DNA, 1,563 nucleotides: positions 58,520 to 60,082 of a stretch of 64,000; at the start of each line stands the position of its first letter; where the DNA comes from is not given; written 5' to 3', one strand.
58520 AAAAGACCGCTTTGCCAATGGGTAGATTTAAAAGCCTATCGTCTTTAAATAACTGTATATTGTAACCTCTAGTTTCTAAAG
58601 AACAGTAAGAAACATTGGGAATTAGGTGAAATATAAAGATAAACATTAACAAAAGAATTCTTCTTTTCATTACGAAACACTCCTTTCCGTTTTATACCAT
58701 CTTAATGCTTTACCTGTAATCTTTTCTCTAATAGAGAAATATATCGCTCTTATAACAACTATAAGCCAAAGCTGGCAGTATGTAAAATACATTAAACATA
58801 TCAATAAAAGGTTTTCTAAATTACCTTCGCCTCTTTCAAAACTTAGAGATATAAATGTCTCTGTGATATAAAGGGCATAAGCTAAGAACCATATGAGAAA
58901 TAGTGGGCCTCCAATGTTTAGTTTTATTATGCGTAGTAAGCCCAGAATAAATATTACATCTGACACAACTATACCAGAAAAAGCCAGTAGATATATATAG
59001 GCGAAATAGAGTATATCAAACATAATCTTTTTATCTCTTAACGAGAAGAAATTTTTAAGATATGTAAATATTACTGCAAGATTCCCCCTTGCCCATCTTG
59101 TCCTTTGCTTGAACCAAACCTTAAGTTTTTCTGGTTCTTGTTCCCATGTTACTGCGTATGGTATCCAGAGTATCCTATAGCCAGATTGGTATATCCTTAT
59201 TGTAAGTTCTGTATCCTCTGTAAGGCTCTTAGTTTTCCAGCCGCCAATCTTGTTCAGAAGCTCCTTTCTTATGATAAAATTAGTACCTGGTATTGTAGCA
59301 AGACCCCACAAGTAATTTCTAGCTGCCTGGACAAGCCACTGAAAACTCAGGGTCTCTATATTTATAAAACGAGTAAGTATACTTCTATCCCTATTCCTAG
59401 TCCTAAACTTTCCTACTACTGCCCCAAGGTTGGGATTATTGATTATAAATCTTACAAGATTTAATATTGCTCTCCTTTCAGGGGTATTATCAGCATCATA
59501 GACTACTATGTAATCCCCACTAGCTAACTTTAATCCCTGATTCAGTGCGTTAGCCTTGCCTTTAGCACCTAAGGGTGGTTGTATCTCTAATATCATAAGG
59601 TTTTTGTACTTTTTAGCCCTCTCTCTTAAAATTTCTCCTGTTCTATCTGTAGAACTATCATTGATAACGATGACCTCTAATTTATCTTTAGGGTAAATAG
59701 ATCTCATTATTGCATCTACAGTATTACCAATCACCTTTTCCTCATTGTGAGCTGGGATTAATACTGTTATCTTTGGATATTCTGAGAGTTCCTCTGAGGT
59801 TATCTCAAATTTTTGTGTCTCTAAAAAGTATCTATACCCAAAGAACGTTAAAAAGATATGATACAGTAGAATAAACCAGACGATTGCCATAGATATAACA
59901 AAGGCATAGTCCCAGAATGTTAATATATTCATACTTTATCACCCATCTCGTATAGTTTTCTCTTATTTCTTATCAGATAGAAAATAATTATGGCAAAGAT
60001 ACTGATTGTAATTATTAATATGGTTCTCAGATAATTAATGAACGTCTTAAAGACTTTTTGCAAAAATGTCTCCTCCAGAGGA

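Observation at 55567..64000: Seven-gene c-di-GMP-type exopolysaccharide operon matching B. subtilis ydaJKLMN, extended by a serpin and a GT4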

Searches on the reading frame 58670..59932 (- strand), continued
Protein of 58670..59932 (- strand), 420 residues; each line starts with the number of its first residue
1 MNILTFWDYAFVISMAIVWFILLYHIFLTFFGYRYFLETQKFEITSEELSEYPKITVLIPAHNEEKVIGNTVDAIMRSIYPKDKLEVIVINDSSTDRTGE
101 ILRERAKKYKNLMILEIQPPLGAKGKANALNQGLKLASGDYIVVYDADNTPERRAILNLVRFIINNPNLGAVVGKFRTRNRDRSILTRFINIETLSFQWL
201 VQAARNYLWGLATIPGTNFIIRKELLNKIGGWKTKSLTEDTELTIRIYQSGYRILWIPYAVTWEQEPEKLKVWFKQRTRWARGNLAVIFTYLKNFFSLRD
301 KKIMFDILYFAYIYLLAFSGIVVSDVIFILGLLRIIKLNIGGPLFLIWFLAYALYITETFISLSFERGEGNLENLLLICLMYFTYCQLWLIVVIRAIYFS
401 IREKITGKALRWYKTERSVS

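Call 30: find_encoding_contigs(protein=P0033, flank=10000, max_places=1)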
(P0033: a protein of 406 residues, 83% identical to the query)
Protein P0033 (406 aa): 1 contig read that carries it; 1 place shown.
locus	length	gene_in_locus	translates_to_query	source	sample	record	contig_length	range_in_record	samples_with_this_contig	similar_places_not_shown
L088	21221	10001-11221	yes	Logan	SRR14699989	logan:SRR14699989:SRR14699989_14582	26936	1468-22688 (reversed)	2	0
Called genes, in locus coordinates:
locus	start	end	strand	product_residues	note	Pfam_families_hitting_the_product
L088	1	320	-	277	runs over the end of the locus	PF01513:NAD_kinase, PF20143:NAD_kinase_C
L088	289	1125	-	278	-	PF01479:S4, PF01728:FtsJ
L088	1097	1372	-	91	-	PF00708:Acylphosphatase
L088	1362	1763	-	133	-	PF01029:NusB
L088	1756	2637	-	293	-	PF00491:Arginase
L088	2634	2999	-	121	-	PF02675:AdoMet_dc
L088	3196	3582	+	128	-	PF04205:FMN_bind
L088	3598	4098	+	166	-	PF12641:Flavodoxin_3, PF12724:Flavodoxin_5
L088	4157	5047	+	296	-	PF01545:Cation_efflux, PF16916:ZT_dimer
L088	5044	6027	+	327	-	-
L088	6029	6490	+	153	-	-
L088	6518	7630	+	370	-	-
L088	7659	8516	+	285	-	PF00990:GGDEF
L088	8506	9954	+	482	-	PF10096:DUF2334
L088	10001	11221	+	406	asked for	PF13506:Glyco_transf_21, PF13641:Glyco_tranf_2_3, PF00535:Glycos_transf_2, PF10111:Glyco_tranf_2_2, PF13632:Glyco_trans_2_3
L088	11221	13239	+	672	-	PF03170:CBM_BcsB_1st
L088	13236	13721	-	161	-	PF18917:LiaI-LiaF-like_TM1 (weak), PF22570:LiaF-TM (faint)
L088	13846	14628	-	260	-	PF03328:HpcH_HpaI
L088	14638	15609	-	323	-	PF00389:2-Hacid_dh, PF02826:2-Hacid_dh_C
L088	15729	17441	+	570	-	PF00496:SBP_bac_5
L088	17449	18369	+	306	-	PF19300:BPD_transp_1_N, PF00528:BPD_transp_1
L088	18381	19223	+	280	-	PF12911:OppC_N, PF00528:BPD_transp_1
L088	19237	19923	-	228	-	PF13353:Fer4_12, PF04055:Radical_SAM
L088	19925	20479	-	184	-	PF22769:DCD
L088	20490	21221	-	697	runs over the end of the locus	PF03477:ATP-cone, PF13597:NRDD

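Call 74: search_solved_structures(query=window:58670-59932:-, max_evalue=0.00001)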
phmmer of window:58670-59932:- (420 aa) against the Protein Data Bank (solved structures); distinct sequences matched with E-value up to 0.00001: 22.
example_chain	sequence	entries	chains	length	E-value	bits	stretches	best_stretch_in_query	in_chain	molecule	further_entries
6yv7_A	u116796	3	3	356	4.3e-25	91.7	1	50-273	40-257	Glycosyl transferase, family 2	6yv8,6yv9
6yv7_B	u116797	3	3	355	4.3e-25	91.7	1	50-273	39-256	Glycosyl transferase, family 2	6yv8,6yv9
7lby_A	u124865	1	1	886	1.6e-21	79.9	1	20-309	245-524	Cellulose synthase catalytic subunit [UDP-forming]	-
9b8v_E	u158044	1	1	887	1.6e-21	79.9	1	20-309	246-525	Cellulose synthase catalytic subunit [UDP-forming]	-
9fmv_A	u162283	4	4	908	1.7e-21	79.8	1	21-309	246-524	Cellulose synthase catalytic subunit [UDP-forming]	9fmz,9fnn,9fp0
5ej1_A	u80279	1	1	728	1.6e-18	70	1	48-310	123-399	Putative cellulose synthase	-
4hg6_A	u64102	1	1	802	2.1e-18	69.6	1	48-310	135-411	Cellulose Synthase Subunit A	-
4p00_A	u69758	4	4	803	2.1e-18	69.6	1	48-310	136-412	Cellulose Synthase A subunit | Cellulose Synthase subunit A | Putative cellulose synthase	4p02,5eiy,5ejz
6p61_A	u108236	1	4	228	8.3e-15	57.8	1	49-176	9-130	Glycosyltransferase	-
5hea_A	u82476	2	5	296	1.3e-12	50.5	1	55-256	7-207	Putative glycosyltransferase (GalT1)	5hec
7sp7_A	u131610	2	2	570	1.5e-12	50.4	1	50-323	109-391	Hyaluronan synthase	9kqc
8snc_A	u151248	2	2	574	1.5e-12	50.3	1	50-323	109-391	Hyaluronan synthase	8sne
2z87_A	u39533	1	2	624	2.2e-12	49.9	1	35-191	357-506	Chondroitin synthase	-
2z86_A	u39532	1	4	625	2.2e-12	49.8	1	35-191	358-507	Chondroitin synthase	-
7sp6_A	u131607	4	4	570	4.8e-12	48.7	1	49-323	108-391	Hyaluronan synthase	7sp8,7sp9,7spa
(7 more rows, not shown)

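Call 84: search_protein_families(library=ncbifam, proteins=[L079:3971-6154:+, L079:13815-15665:+, L079:15701-16177:+, L079:16240-17964:+, L079:18592-19869:-, L079:8263-9993:+, L079:6347-7441:+], max_evalue=1e-10)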
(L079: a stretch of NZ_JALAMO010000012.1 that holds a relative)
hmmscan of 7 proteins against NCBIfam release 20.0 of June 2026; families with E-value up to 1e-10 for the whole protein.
L079:3971-6154:+ (727 aa): 12 families
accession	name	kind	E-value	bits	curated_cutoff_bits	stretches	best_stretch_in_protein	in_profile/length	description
TIGR01056.1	topB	subfamily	0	1114.1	515.75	1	3-727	2-706/706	DNA topoisomerase III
NF005829.0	PRK07726.1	subfamily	7.5e-266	884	597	1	4-679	2-658/669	DNA topoisomerase 3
NF006032.0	PRK08173.1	equivalog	3.4e-173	577.6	1058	1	1-635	1-645/863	DNA topoisomerase III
NF011313.0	PRK14724.1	equivalog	3.9e-135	451.9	1088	1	1-631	1-664/988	DNA topoisomerase III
TIGR01057.1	topA_arch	equivalog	3e-83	280.1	458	1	8-634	2-613/618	DNA topoisomerase I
NF004438.0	PRK05776.1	equivalog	6.6e-80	269.1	793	1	3-656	9-610/677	DNA topoisomerase I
TIGR01051.1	topA_bact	equivalog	5e-77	260.3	456.4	1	28-490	14-485/632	type I DNA topoisomerase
NF005555.0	PRK07220.1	equivalog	2.8e-67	227.6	635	1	32-641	40-622/740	DNA topoisomerase I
NF006451.0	PRK08780.1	equivalog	1.8e-52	178.8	1265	1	73-595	52-575/824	DNA topoisomerase I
NF011532.0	PRK14973.1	equivalog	7.1e-52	176.3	930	1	36-620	41-598/936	DNA topoisomerase I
NF004966.0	PRK06319.1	equivalog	3.1e-41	141.3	868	1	31-635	20-618/862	DNA topoisomerase I/SWI domain fusion protein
TIGR01054.1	rgy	equivalog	1.1e-33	115.9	471.7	1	95-584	717-1164/1172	reverse gyrase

L079:13815-15665:+ (616 aa): 0 families

L079:15701-16177:+ (158 aa): 1 family
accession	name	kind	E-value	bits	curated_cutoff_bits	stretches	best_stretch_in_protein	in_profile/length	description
NF052459.1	OxoGTPPhMutT1Mycb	equivalog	5.4e-11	42.1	475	1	21-110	16-106/292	8-oxo-(d)GTP phosphatase MutT1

L079:16240-17964:+ (574 aa): 50 families (the best 25 are shown)
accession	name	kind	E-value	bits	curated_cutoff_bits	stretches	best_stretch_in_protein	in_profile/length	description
NF006377.0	PRK08611.1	equivalog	4e-287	953.5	742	1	1-574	1-576/576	pyruvate oxidase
TIGR02720.1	pyruv_oxi_spxB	equivalog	1.6e-155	518.8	637.85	1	6-557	1-559/575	pyruvate oxidase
NF005040.0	PRK06457.1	equivalog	3.5e-153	510.9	788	1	8-554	6-544/549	pyruvate dehydrogenase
NF006591.0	PRK09124.1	equivalog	4.1e-153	510.7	792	1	4-560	3-561/574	ubiquinone-dependent pyruvate dehydrogenase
NF006129.0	PRK08273.1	equivalog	1.7e-148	495.5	724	1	4-572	3-589/598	thiamine pyrophosphate-requiring protein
NF005114.0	PRK06546.1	equivalog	3.2e-144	481.6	893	1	4-568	4-569/578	pyruvate dehydrogenase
NF006187.0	PRK08322.1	equivalog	3.7e-120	401.9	509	1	5-529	3-528/548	acetolactate synthase large subunit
TIGR00118.1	acolac_lg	equivalog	2.2e-112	376.3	538.35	1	5-533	2-539/557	biosynthetic-type acetolactate synthase large subunit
NF004919.0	PRK06276.1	equivalog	2.9e-108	362.7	866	1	6-533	3-542/582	acetolactate synthase large subunit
NF006378.0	PRK08617.1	equivalog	4.5e-105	352.1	510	1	4-529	8-538/556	acetolactate synthase AlsS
NF004710.0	PRK06048.1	equivalog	2.3e-103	346.6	976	1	5-532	9-540/561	acetolactate synthase large subunit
NF006052.0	PRK08199.1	subfamily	9.4e-100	334.5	539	1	2-532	6-540/559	thiamine pyrophosphate protein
NF006524.0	PRK08978.1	equivalog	4.1e-95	319.1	738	1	7-531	4-526/548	acetolactate synthase 2 catalytic subunit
NF005860.0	PRK07789.1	equivalog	1.7e-93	314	881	1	5-532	35-581/615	acetolactate synthase large subunit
TIGR02418.1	acolac_catab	equivalog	1e-92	311.3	551.1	1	8-529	3-529/539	acetolactate synthase AlsS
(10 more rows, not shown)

L079:18592-19869:- (425 aa): 3 families
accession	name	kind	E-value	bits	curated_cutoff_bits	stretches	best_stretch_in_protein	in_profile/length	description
NF001923.0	PRK00701.1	subfamily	3.5e-174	579.6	430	1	5-424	8-436/439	Mn(2+) uptake NRAMP transporter MntH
TIGR01197.1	nramp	subfamily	4.7e-138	460.7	272.5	1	28-392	1-390/390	metal ion transporter, metal ion (Mn2+/Fe2+) transporter (Nramp) family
NF037982.1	Nramp_1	equivalog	2e-97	326.9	50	1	35-391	1-404/404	Nramp family divalent metal transporter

L079:8263-9993:+ (576 aa): 0 families

L079:6347-7441:+ (364 aa): 0 families

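Call 91: find_encoding_contigs(protein=P0013, flank=10000, max_places=3)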
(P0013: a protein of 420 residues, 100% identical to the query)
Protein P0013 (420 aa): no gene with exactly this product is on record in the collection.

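Call 101: search_solved_structures(query=L079:6347-7441:+, max_evalue=0.001)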
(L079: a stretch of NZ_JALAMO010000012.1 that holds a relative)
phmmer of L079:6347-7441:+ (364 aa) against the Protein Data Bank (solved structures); distinct sequences matched with E-value up to 0.001: 3.
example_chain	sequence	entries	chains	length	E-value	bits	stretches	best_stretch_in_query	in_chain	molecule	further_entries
6r2m_A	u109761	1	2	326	2.5e-31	112.3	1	46-321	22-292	Glycoside transferase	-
3ren_A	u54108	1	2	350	1.4e-24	90.1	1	20-356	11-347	Glycosyl hydrolase, family 8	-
6vc5_A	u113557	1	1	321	0.00049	22.6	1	72-191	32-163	Endoglucanase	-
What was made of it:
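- On Pss/Yda-type c-di-GMP-dependent EPS synthase operon: The Bacillus YdaJ-type protein matches the same two structures (call 101).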

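Call 102: predict_structure(alignment_id=A5)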
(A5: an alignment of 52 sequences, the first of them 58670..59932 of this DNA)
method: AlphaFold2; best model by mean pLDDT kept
length: 420 residues; sequences in the alignment: 52
mean_pLDDT: 88.5   pTM: 0.87
mean pLDDT of the five models: 88.5, 87.5, 87.3, 86.7, 86.6
residues with pLDDT >= 90: 227; 70-90: 172; 50-70: 13; < 50: 8
segments of 3 or more residues with pLDDT < 50: 413-420
pLDDT, mean of each block of 10 residues (from residue 1): 82 91 89 87 70 97 92 96 97 92 96 92 85 97 95 95 95 93 93 87 90 90 97 84 93 93 91 89 88 85 87 84 87 83 85 92 86 95 89 90 76 43
secondary structure, 60 per line:
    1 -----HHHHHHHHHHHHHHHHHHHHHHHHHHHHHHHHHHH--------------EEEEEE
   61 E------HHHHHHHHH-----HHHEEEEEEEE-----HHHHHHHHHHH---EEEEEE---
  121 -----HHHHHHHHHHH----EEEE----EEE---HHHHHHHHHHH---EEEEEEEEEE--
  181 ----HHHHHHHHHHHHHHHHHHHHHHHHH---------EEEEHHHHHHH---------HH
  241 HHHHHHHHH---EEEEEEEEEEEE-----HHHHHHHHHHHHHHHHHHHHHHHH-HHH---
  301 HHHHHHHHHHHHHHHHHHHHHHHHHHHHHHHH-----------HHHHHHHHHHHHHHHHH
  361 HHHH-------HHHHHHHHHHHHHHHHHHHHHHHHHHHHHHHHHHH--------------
elements in order: H6-40 E55-61 H68-76 E85-92 H98-108 E112-117 H126-136 E141-144 E149-151 H155-165 E169-178 H185-209 E219-222 H223-229 H239-249 E253-264 H270-293 H301-332 H344-364 H372-406

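Call 104: fold_search(model_id=the predicted structure, library=pdb)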
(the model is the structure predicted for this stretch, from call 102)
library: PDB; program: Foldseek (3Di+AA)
matches with E <= 10: 1348; with E <= 0.001: 332
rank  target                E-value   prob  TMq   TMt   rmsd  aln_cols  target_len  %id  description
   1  6yv7_A                2.3e-17  1.00  0.62  0.74   6.2       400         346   22  Mannosyltransferase PcManGT from Pyrobaculum calidifontis (released 2020-07-22)
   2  6yv7_B                7.3e-17  1.00  0.61  0.73   5.8       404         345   22  Mannosyltransferase PcManGT from Pyrobaculum calidifontis (released 2020-07-22)
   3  4p00_A                3.9e-16  1.00  0.64  0.40   5.5       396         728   20  Bacterial Cellulose Synthase in complex with cyclic-di-GMP and UDP (released 2014-04-09)
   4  8sne_A                4.8e-16  1.00  0.58  0.50  15.9       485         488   18  Chlorella virus Hyaluronan Synthase bound to GlcA extended GlcNAc primer and UDP (released 2024-05-01)
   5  8smm_A                6.0e-16  1.00  0.66  0.55  10.2       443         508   16  Xenopus laevis hyaluronan synthase 1 (released 2024-05-01)
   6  8smn_A                7.0e-16  1.00  0.63  0.52  11.1       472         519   17  Xenopus laevis hyaluronan synthase 1, nascent HA polymer bound state (released 2024-05-01)
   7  8snc_A                8.6e-16  1.00  0.74  0.64   5.0       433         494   16  Chlorella virus Hyaluronan Synthase bound to GlcA extended GlcNAc primer (released 2024-05-01)
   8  9yq2_A                9.1e-16  1.00  0.65  0.57   6.4       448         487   16  Chlorella virus hyaluronan synthase bound to DDM (released 2025-12-10)
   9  9yq4_A                9.6e-16  1.00  0.58  0.50  14.8       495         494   16  Chlorella virus hyaluronan synthase bound to a proofreading UDP-GlcA (released 2025-12-10)
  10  8smp_A                1.2e-15  1.00  0.60  0.49  14.5       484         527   16  Xenopus laevis hyaluronan synthase 1, UDP-bound, gating loop inserted state (released 2024-05-01)
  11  9b8v_E                1.2e-15  1.00  0.52  0.27  17.9       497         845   18  AlphaFold2 informed cryo-EM model of the E. coli cellulose synthase BcsAG3B6 complex (released 2025-02-19)
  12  7sp8_A                1.9e-15  1.00  0.57  0.48  16.0       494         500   16  Chlorella virus Hyaluronan Synthase bound to UDP-GlcNAc (released 2022-04-06)
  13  5ej1_A                3.0e-15  1.00  0.61  0.38   7.8       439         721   18  Pre-translocation state of bacterial cellulose synthase (released 2016-03-30)
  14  7sp7_A                3.4e-15  1.00  0.56  0.48  15.7       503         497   16  Chlorella virus hyaluronan synthase inhibited by UDP (released 2022-04-06)
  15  7sp6_A                3.6e-15  1.00  0.58  0.50  12.5       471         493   16  Chlorella virus hyaluronan synthase (released 2022-04-06)
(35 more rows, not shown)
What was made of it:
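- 58670..59932 (-): GT2 processive synthase, the YdaM/PssC orthologue and catalytic subunit. In the AF2 model (pLDDT 88.5) the best structural matches are PcManGT, BcsA and hyaluronan synthases (calls 102, 104).
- On Pss/Yda-type c-di-GMP-dependent EPS synthase operon: The model has a synthase-like fold (calls 102, 104).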

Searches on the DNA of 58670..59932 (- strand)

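Call 41: search_rna_families(sources=[L086, L087, L001], threshold=evalue, max_evalue=1)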
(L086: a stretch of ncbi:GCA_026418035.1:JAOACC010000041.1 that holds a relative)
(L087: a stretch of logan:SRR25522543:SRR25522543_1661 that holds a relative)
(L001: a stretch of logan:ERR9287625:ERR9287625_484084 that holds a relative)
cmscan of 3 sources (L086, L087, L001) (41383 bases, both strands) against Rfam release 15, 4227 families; matches with E-value up to 1: 0.
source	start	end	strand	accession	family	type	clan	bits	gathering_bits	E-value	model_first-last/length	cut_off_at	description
